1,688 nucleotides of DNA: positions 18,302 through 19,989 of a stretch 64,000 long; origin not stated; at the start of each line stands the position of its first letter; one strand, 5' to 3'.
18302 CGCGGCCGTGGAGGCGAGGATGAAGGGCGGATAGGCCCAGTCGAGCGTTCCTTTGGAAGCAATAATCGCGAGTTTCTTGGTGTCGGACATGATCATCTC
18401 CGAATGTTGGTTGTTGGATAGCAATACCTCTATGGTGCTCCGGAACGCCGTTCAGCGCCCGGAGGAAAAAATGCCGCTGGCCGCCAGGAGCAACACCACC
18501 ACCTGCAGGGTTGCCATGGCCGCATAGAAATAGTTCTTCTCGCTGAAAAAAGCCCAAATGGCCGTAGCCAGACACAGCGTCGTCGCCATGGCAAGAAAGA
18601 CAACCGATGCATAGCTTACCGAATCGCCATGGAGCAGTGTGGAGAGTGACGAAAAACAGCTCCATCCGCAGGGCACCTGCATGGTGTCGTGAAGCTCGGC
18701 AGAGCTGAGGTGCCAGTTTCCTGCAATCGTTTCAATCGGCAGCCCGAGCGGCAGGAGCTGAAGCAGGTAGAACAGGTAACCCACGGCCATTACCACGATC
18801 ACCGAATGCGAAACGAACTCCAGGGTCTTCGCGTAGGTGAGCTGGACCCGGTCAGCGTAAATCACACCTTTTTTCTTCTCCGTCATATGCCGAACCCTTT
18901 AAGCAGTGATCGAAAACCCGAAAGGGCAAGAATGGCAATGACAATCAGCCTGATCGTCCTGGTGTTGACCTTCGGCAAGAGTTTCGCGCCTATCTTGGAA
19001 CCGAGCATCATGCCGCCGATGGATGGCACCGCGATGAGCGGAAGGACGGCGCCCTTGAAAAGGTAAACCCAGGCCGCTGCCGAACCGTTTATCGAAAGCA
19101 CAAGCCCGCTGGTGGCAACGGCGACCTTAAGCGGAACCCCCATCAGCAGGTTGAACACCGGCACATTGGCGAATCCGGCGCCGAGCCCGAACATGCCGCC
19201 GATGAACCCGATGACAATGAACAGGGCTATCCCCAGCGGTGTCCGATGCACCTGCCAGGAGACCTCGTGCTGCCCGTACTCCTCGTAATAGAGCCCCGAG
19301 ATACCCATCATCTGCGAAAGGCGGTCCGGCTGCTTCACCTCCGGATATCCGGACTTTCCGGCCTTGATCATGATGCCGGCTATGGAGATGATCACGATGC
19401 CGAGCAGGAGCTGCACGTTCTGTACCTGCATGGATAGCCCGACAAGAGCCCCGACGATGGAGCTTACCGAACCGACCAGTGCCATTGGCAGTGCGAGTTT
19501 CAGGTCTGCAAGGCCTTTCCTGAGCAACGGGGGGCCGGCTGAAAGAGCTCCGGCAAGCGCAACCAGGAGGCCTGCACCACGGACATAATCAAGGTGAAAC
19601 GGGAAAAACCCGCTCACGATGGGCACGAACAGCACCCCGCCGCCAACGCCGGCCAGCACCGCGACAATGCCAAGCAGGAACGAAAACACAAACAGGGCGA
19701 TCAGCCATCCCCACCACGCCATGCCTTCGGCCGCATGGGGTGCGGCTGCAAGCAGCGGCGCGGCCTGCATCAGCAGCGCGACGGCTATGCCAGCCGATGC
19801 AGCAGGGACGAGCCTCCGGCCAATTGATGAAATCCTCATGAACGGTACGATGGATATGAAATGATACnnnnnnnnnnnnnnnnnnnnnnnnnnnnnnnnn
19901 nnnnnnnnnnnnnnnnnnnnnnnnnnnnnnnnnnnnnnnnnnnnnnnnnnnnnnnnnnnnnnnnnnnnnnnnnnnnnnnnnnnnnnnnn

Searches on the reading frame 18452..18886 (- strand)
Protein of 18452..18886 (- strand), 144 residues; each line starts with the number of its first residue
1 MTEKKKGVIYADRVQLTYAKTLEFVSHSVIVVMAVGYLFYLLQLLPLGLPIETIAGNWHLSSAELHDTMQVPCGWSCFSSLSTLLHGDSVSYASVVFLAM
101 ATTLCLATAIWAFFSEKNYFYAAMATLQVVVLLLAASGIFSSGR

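Call 29: search_protein_families(library=pfam, proteins=[window:18452-18886:-], max_evalue=0.01)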
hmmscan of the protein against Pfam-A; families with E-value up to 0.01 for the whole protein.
window:18452-18886:- (144 aa): 2 families
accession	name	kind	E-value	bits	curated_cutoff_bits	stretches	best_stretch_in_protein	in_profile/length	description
PF07843.16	DUF1634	-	0.001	19.6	27.5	1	30-135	13-100/102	Protein of unknown function (DUF1634)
PF06772.16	LtrA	-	0.0064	16.2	31.9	1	75-135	47-108/356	Bacterial low temperature requirement A protein (LtrA)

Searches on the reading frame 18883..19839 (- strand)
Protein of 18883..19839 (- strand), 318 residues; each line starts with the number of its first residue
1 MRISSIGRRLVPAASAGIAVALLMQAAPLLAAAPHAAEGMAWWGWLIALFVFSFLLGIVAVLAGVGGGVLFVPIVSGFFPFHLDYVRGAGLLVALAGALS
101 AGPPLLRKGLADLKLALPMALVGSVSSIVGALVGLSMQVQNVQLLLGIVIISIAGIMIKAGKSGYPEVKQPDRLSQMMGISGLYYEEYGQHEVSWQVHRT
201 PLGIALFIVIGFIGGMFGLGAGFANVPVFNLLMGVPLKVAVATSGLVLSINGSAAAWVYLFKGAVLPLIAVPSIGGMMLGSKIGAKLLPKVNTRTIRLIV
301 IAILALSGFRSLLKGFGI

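Call 29: search_protein_families(library=pfam, proteins=[window:18883-19839:-], max_evalue=0.01)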
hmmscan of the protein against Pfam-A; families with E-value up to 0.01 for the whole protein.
window:18883-19839:- (318 aa): 1 family
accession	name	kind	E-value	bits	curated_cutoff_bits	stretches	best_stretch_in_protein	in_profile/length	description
PF01925.25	TauE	-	5.5e-40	137.9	32.6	1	49-310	1-236/237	Sulfite exporter TauE/SafE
